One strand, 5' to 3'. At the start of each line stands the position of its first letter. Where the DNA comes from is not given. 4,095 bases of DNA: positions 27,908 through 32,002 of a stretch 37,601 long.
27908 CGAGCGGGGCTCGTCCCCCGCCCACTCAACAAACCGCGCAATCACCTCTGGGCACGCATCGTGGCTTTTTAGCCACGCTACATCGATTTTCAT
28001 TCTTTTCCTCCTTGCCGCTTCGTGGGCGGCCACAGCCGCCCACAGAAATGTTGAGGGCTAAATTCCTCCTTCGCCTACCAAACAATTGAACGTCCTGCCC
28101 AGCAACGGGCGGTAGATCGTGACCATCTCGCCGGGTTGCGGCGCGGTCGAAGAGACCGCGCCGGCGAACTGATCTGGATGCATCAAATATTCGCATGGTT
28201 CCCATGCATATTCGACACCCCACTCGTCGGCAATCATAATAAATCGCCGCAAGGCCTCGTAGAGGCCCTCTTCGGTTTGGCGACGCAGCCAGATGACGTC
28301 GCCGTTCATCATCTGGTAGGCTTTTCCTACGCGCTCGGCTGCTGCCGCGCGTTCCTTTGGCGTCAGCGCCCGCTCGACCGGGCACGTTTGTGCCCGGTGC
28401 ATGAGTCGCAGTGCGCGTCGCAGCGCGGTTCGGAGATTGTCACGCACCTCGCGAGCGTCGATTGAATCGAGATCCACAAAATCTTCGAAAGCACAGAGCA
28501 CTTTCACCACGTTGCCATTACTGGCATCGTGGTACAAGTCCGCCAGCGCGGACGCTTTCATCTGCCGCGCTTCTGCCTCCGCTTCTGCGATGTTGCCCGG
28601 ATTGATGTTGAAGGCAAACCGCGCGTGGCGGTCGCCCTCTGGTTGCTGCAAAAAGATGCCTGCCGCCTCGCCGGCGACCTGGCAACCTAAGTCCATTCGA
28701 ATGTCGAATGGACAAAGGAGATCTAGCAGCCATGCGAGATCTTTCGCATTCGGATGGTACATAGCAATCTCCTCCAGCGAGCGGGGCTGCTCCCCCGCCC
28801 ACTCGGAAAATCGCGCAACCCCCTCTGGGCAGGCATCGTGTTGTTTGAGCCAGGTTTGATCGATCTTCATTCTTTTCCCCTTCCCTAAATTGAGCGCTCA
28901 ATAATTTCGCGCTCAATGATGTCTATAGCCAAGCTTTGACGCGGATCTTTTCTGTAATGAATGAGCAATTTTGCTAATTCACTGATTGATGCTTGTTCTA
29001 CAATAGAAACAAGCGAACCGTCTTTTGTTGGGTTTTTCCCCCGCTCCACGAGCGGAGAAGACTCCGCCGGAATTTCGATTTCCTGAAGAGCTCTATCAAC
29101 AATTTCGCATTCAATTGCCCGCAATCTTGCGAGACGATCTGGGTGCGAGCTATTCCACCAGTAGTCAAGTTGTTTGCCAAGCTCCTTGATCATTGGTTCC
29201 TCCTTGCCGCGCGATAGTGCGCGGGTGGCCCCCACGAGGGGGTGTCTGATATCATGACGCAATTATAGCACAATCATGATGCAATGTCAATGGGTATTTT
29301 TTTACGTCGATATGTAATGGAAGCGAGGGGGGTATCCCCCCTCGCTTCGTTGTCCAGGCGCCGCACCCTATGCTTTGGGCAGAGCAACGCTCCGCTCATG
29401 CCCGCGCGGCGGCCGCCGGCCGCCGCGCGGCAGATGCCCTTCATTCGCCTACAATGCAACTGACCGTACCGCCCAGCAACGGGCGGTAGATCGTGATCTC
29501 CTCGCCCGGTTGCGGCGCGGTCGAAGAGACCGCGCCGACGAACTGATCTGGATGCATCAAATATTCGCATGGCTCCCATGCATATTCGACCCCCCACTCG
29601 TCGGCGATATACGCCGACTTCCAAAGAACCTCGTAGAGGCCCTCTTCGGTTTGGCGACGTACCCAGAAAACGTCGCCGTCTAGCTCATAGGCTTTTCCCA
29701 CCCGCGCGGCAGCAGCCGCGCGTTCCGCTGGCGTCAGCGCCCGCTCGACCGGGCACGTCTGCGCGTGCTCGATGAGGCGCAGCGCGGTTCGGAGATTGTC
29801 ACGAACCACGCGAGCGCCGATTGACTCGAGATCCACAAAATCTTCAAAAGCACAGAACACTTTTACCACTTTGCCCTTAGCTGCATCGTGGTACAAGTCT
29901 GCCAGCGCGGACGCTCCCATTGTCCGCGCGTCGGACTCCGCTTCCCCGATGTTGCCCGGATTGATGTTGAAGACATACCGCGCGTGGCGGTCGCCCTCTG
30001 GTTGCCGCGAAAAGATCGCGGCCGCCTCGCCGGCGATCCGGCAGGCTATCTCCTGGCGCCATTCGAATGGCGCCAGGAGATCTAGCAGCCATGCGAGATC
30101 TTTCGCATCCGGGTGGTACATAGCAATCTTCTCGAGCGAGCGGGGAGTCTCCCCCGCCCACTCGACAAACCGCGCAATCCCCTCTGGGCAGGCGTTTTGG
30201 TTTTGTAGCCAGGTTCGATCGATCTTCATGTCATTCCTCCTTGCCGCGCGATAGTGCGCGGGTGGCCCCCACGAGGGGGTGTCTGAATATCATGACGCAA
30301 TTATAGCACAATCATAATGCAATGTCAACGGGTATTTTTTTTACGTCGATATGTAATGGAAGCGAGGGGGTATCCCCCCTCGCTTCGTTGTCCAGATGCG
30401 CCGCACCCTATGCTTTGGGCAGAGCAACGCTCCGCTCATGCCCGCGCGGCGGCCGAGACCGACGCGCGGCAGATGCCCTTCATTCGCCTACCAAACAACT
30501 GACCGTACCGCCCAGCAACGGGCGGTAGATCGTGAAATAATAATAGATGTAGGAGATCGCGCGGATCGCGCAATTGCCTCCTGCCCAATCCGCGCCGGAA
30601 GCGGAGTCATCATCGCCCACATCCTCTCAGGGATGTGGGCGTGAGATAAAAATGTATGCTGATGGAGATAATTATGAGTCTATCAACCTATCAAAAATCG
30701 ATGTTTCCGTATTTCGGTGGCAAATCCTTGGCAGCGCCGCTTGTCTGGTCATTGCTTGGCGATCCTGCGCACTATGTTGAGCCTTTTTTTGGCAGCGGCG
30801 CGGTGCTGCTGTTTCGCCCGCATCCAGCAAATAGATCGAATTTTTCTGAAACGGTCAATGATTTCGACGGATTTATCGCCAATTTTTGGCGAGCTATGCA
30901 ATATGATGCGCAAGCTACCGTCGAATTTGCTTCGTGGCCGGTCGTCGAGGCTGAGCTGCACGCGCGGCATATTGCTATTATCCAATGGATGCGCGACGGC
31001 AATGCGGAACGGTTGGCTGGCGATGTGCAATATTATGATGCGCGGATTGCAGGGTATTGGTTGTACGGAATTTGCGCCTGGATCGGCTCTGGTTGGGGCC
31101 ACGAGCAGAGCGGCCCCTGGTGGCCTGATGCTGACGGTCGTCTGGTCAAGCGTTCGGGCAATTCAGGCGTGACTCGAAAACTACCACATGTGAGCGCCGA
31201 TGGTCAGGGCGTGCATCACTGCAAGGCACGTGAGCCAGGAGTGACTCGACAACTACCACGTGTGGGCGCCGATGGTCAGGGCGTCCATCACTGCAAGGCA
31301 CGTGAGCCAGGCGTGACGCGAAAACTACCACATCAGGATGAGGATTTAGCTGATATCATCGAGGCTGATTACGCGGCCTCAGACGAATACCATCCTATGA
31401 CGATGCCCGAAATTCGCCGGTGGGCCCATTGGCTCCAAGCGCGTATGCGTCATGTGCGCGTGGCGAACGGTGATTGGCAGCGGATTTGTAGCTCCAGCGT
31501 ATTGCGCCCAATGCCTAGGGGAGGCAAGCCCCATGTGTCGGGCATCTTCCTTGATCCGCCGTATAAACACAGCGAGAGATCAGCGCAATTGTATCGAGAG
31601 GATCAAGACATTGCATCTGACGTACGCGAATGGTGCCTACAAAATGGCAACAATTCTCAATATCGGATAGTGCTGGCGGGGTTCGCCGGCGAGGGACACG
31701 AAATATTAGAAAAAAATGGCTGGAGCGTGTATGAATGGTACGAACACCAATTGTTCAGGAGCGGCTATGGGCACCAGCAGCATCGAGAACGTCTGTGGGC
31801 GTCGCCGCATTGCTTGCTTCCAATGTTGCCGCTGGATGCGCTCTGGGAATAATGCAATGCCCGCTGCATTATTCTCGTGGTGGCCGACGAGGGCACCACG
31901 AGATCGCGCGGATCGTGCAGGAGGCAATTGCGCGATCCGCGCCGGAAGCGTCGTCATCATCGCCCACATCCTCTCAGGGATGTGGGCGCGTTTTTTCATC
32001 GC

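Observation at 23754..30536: Six paralogs, plus one truncated copy, of an unrecognised protein family fill the accessory arm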

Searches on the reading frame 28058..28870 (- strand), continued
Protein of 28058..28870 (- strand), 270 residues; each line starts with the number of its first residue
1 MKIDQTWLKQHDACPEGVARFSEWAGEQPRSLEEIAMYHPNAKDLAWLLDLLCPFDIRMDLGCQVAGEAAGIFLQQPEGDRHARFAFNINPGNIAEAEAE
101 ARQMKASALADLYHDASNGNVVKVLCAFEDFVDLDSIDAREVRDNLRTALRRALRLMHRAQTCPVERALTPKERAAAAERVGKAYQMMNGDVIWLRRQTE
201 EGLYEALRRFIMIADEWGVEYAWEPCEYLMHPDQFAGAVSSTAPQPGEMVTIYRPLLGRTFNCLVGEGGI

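Call 62: search_protein_families(library=phrogs, alignment_id=A2, max_evalue=10)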
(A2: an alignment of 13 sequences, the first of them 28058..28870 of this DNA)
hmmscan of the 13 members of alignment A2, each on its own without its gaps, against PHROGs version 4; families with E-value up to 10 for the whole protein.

A. member 1, window:28058-28870:- (270 aa): 6 families
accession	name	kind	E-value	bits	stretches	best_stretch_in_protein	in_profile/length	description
phrog_21829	-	unknown function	0.0078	16.3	1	100-228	261-387/462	-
phrog_21007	-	other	0.018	14.2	1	100-227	656-781/857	DNA methyltransferase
phrog_9865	-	unknown function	0.031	15.4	1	95-141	9-55/74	-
phrog_1685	-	unknown function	0.14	10.2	1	99-204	2070-2173/2278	-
phrog_11386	-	unknown function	0.35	12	1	155-188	20-53/69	-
phrog_35501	-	unknown function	0.38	11.6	1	94-133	159-199/208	-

B. families by the number of members that match (of 13 scanned): 13 families
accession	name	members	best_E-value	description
phrog_28503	-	4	0.01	-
phrog_35501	-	3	0.016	-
phrog_9865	-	3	0.025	-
phrog_21347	-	3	0.041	-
phrog_21829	-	2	0.0054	-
phrog_35922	-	2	0.0064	-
phrog_21007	-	2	0.012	DNA methyltransferase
phrog_1685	-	2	0.1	-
phrog_11386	-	2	0.29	-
phrog_7247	-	1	0.018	-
phrog_30963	-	1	0.068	-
phrog_12091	-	1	0.4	-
phrog_26670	-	1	0.62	virion structural protein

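Call 87: find_encoding_contigs(protein=P0001, flank=5000)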
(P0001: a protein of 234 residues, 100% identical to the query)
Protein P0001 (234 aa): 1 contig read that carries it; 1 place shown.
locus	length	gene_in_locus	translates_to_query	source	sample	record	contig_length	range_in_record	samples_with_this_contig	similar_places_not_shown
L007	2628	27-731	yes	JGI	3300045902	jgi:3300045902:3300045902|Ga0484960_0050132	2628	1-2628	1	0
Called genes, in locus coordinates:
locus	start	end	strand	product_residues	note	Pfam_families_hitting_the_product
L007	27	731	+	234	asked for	-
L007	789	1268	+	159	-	-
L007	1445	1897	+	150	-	-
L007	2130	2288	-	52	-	-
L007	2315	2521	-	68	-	-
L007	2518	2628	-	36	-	?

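Call 88: find_encoding_contigs(protein=P0002, flank=5000)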
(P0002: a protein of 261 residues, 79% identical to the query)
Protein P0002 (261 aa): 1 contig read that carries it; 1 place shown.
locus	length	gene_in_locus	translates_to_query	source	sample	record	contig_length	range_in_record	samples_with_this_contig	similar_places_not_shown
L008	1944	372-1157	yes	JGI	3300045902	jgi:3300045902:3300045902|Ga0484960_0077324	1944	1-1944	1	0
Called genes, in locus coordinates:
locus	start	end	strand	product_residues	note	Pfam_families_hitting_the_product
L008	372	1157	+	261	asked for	-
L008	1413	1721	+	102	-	-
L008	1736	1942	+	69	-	?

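Call 89: find_encoding_contigs(protein=P0009, flank=5000)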
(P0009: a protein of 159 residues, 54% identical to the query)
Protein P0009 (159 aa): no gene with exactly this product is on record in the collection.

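Call 90: find_encoding_contigs(protein=P0006, flank=5000)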
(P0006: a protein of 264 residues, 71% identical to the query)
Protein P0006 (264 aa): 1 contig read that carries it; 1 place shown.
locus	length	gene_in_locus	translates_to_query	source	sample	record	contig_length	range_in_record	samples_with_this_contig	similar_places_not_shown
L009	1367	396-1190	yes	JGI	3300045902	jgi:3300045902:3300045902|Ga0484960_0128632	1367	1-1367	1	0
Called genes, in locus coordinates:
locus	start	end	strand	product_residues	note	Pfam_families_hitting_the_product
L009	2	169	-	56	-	?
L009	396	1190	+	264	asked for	-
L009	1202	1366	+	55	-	?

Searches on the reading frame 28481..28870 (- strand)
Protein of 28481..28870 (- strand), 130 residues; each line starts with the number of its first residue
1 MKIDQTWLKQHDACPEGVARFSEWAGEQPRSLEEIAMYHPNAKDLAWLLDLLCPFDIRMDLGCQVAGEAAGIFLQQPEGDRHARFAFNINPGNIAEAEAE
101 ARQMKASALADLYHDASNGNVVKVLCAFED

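Call 51: find_homologous_proteins(query=A3, max_evalue=10)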
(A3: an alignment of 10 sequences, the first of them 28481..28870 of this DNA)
Query A3 (10 sequences) (130 aa, profile of the alignment): 7 proteins with E <= 10 among 2690 candidates.
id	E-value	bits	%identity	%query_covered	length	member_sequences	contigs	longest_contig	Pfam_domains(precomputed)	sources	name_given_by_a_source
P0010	3.8e-61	223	57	98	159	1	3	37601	-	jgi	jgi:hypothetical protein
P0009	4.1e-61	223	59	98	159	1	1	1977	-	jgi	jgi:hypothetical protein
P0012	3.9e-55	203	45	98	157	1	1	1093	-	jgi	jgi:hypothetical protein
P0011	7.8e-44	167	71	56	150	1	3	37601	-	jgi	jgi:hypothetical protein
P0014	2.1e-41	159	45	98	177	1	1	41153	-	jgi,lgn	jgi:hypothetical protein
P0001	1.8e-39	153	100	72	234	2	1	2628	-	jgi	jgi:hypothetical protein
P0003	2.3e-37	146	87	72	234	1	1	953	-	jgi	jgi:hypothetical protein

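Call 52: find_encoding_contigs(protein=P0014, flank=10000)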
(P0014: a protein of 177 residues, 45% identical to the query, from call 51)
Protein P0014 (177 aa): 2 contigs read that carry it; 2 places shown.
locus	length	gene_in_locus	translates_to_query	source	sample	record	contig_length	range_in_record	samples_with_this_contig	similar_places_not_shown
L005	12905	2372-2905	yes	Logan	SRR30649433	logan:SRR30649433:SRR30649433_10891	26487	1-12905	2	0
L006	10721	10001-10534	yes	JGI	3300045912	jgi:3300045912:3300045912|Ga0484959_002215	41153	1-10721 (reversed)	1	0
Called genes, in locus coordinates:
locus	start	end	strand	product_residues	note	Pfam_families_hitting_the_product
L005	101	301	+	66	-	-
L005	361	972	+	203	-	-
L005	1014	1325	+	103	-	-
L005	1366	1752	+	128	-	-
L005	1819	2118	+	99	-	-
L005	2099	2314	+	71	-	-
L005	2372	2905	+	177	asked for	-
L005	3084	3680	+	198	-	PF01510:Amidase_2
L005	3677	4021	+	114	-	-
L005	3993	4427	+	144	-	-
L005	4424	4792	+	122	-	-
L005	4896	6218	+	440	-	PF01555:N6_N4_Mtase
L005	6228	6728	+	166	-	-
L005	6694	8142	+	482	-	PF04466:Terminase_3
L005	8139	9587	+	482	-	-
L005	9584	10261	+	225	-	-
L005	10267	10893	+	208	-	-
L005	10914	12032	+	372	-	-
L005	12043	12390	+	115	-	-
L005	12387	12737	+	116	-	-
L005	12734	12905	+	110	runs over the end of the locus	-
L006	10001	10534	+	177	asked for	-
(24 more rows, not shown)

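Call 73: search_protein_families(library=pfam, proteins=[L005:2096-2314:+, L005:1819-2118:+, L005:1366-1752:+, L005:1014-1325:+, L005:361-972:+], max_evalue=1)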
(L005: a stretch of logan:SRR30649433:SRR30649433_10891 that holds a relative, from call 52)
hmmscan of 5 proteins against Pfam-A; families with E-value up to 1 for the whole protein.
L005:2096-2314:+ (72 aa): 0 families

L005:1819-2118:+ (99 aa): 0 families

L005:1366-1752:+ (128 aa): 0 families

L005:1014-1325:+ (103 aa): 1 family
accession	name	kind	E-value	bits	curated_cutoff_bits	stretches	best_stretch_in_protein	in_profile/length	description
PF23186.1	DUF7059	-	0.014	16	27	1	49-96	16-63/85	Domain of unknown function (DUF7059)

L005:361-972:+ (203 aa): 0 families

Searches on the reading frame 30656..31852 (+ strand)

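Call 15: search_protein_families(library=phrogs, proteins=[window:30656-31852:+], max_evalue=0.001)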
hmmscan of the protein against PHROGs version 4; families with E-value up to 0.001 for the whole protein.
window:30656-31852:+ (398 aa): 2 families
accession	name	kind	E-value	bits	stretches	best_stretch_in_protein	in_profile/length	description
phrog_56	-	other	5.6e-19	69.9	1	1-87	49-133/647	DNA methyltransferase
phrog_23217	-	unknown function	0.00029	22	1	15-79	5-64/109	-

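Call 42: search_protein_families(library=pfam, proteins=[window:30656-31852:+], max_evalue=0.01)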
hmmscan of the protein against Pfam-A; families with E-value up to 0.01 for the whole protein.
window:30656-31852:+ (398 aa): 1 family
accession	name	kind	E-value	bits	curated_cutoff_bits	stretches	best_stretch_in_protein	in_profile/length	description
PF02086.21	MethyltransfD12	-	1.3e-06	28.8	22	1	19-85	1-66/253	D12 class N6 adenine-specific DNA methyltransferase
